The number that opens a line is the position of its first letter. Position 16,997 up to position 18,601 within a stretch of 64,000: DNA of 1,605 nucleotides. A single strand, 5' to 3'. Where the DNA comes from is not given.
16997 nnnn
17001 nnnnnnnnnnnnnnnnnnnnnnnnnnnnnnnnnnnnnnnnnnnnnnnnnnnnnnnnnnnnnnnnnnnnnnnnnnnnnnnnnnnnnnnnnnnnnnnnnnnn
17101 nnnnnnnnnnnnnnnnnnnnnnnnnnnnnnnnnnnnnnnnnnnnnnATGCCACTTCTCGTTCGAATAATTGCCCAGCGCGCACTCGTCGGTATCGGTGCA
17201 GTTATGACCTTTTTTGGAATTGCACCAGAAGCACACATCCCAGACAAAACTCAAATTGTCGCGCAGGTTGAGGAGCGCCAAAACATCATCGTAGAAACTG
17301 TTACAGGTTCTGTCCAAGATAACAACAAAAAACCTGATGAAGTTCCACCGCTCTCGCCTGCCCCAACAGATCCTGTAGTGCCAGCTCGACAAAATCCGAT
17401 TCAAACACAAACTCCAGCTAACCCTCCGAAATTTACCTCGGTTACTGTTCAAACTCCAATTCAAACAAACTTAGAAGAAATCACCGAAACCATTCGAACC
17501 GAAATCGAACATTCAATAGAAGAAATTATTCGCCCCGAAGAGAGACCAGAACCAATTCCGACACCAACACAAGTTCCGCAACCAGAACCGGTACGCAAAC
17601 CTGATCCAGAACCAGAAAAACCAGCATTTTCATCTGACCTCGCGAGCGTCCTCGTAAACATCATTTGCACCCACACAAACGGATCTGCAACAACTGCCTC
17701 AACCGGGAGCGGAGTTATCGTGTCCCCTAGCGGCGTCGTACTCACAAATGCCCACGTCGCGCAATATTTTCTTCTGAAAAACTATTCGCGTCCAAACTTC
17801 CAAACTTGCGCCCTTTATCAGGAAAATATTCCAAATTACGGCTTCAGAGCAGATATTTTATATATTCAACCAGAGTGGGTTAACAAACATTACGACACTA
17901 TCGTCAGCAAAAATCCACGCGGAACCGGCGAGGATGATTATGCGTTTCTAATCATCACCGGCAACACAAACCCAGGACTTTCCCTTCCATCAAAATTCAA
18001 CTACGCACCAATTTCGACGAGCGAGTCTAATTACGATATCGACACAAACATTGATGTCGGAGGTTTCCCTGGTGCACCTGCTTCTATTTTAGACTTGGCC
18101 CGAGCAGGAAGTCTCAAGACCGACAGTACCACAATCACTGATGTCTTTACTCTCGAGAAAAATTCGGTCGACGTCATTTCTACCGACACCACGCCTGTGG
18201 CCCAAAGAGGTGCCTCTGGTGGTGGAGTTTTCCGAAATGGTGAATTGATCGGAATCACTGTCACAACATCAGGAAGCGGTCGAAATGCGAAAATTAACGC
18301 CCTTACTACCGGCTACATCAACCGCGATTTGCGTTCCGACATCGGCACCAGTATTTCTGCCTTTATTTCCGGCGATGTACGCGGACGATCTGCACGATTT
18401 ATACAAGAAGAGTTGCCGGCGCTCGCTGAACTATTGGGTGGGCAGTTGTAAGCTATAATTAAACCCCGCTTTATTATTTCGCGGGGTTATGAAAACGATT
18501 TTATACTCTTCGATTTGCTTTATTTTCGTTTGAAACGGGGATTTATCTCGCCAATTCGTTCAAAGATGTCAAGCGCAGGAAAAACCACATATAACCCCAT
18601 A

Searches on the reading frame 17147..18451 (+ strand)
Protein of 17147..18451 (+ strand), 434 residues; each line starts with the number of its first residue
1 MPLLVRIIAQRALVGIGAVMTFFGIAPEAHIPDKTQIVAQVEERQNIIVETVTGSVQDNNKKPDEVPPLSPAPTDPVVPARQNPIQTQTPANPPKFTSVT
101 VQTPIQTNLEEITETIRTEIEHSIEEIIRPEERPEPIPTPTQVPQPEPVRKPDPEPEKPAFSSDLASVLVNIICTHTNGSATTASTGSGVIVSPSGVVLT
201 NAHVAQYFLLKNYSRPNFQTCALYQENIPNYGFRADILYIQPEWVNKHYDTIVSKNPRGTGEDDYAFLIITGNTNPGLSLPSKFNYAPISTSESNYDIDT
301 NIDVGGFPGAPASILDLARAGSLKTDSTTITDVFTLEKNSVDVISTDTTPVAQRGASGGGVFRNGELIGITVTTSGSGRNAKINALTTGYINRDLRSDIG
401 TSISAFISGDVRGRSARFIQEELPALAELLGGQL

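Call 32: search_protein_families(library=pfam, proteins=[window:17147-18451:+])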
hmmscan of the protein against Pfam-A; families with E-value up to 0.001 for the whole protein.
window:17147-18451:+ (434 aa): 1 family
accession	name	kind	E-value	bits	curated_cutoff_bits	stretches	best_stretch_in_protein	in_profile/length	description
PF13365.12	Trypsin_2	-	1.5e-09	39.2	27.6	1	187-370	1-144/144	Trypsin-like peptidase domain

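Call 33: find_homologous_proteins(query=window:17147-18451:+, max_evalue=1e-10)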
Query window:17147-18451:+ (434 aa): 344 proteins with E <= 1e-10 among 8000 candidates; the best 120 are listed.
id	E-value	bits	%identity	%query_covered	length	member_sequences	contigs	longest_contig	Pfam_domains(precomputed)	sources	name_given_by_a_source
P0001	5.2e-283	956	100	100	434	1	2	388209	PF13365.13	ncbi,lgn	-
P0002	2.0e-245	832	86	100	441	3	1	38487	PF13365.13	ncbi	-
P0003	2.6e-137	476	53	99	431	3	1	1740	PF13365.13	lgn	-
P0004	1.1e-132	461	54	100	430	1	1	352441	PF13365.13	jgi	-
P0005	2.8e-126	440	54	100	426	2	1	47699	PF13365.13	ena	-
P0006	1.4e-110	388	47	100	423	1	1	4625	PF13365.13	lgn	-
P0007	7.9e-109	382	46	100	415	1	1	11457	PF13365.13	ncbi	-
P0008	1.2e-108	382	46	100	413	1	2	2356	PF13365.13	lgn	-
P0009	1.2e-107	378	47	100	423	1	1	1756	PF13365.13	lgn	-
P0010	1.5e-106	375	44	100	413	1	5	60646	PF13365.13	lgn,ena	-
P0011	1.8e-103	365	48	95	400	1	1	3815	PF13365.13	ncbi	-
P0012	3.7e-96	340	55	68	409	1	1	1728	PF13365.13,PF00089.33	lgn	-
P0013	3.5e-95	337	48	91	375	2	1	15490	PF13365.13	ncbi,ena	-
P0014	6.5e-94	333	42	98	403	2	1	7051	PF13365.13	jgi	jgi:hypothetical protein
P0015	4.0e-92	327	44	94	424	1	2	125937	PF13365.13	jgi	jgi:hypothetical protein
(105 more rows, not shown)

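Call 34: find_encoding_contigs(protein=P0002, flank=6000, max_places=2)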
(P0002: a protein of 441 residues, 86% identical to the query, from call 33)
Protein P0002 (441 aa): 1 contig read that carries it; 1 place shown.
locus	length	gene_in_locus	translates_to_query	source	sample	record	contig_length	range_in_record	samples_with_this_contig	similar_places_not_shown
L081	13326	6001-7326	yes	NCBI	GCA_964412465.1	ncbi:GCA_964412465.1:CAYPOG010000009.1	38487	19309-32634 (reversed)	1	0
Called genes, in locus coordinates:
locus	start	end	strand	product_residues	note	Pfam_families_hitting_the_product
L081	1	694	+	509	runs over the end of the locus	PF12072:RNase_Y_N, PF08668:HDOD (faint), PF00013:KH_1 (weak), PF22891:KH_PNO1_2nd (faint), PF01966:HD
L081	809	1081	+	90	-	PF00216:Bac_DNA_binding, PF18291:HU-HIG (weak)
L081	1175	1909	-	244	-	PF01978:TrmB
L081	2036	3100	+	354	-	PF13433:Peripla_BP_5 (faint), PF13458:Peripla_BP_6, PF01094:ANF_receptor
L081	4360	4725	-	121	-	PF27247:MJ1673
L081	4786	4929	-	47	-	-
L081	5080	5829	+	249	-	PF01978:TrmB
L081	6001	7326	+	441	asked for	PF13365:Trypsin_2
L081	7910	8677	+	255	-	PF01978:TrmB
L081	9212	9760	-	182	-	-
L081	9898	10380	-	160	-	PF02021:UPF0102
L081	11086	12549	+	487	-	PF01743:PolyA_pol, PF12627:PolyA_pol_RNAbd, PF01966:HD, PF13735:tRNA_NucTran2_2 (weak)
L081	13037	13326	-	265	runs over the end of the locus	PF03372:Exo_endo_phos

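Call 35: find_encoding_contigs(protein=P0004, flank=6000, max_places=2)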
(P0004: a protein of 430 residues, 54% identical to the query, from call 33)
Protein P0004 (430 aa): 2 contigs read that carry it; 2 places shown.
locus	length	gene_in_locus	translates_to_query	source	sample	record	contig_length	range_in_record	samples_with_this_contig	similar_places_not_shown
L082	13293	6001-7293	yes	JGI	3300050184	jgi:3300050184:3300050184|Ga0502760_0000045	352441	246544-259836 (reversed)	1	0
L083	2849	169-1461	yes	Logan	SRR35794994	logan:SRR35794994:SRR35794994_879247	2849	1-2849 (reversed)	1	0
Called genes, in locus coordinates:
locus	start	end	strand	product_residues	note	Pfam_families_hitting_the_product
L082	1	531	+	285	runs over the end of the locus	-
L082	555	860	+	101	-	-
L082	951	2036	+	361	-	PF05697:Trigger_N, PF05698:Trigger_C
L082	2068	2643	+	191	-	PF00574:CLP_protease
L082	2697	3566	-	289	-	PF00800:PDT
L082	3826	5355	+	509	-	PF12072:RNase_Y_N, PF08668:HDOD (faint), PF00013:KH_1 (weak), PF01966:HD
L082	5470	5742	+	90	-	PF00216:Bac_DNA_binding, PF18291:HU-HIG (weak)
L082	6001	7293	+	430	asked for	PF13365:Trypsin_2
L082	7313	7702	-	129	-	PF12647:RNHCP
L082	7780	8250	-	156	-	PF02021:UPF0102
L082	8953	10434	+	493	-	PF01743:PolyA_pol, PF12627:PolyA_pol_RNAbd, PF01966:HD, PF13735:tRNA_NucTran2_2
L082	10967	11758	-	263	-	PF03372:Exo_endo_phos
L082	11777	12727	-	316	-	PF13495:Phage_int_SAM_4 (faint), PF02899:Phage_int_SAM_1, PF00589:Phage_integrase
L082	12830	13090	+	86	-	PF00312:Ribosomal_S15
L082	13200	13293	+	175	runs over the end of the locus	PF01936:NYN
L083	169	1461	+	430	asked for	PF13365:Trypsin_2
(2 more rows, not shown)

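Call 36: find_encoding_contigs(protein=P0005, flank=6000, max_places=2)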
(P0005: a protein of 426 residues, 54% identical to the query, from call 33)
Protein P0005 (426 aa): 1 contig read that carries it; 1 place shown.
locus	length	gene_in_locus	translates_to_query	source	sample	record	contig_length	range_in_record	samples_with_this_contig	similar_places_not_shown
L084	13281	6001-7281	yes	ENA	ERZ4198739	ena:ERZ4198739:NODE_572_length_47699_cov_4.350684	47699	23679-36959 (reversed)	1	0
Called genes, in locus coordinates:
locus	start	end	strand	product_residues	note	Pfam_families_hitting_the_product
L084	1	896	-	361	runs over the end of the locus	PF13458:Peripla_BP_6, PF13433:Peripla_BP_5 (weak), PF01094:ANF_receptor (weak)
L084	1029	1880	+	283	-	PF01978:TrmB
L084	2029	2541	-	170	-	PF01936:NYN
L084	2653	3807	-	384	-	PF13433:Peripla_BP_5, PF13458:Peripla_BP_6, PF01094:ANF_receptor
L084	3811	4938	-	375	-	PF13433:Peripla_BP_5, PF13458:Peripla_BP_6, PF01094:ANF_receptor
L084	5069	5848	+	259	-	PF01978:TrmB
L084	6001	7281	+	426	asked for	PF13365:Trypsin_2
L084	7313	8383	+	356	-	PF00266:Aminotran_5 (weak)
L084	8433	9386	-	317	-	-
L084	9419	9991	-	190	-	-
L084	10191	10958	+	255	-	PF01978:TrmB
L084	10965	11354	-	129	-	PF12647:RNHCP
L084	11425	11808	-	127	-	PF02021:UPF0102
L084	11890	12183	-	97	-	-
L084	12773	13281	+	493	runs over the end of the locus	PF01743:PolyA_pol, PF12627:PolyA_pol_RNAbd, PF01966:HD, PF13735:tRNA_NucTran2_2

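Call 68: find_encoding_contigs(protein=P0001, flank=1500, max_places=4)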
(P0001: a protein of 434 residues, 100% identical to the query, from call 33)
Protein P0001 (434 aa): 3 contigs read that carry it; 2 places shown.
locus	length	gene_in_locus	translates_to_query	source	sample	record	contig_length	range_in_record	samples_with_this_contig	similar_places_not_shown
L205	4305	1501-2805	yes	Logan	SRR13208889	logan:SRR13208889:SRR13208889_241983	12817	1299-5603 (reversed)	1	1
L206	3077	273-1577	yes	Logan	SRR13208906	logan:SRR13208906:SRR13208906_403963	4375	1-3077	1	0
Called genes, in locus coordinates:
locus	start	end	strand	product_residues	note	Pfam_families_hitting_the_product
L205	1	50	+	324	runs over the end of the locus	PF01180:DHO_dh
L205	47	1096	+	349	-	-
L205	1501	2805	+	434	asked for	PF13365:Trypsin_2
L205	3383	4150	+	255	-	PF01978:TrmB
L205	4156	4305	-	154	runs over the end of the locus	PF12647:RNHCP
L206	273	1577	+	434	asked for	PF13365:Trypsin_2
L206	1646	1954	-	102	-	-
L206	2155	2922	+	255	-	PF01978:TrmB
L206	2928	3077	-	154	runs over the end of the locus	PF12647:RNHCP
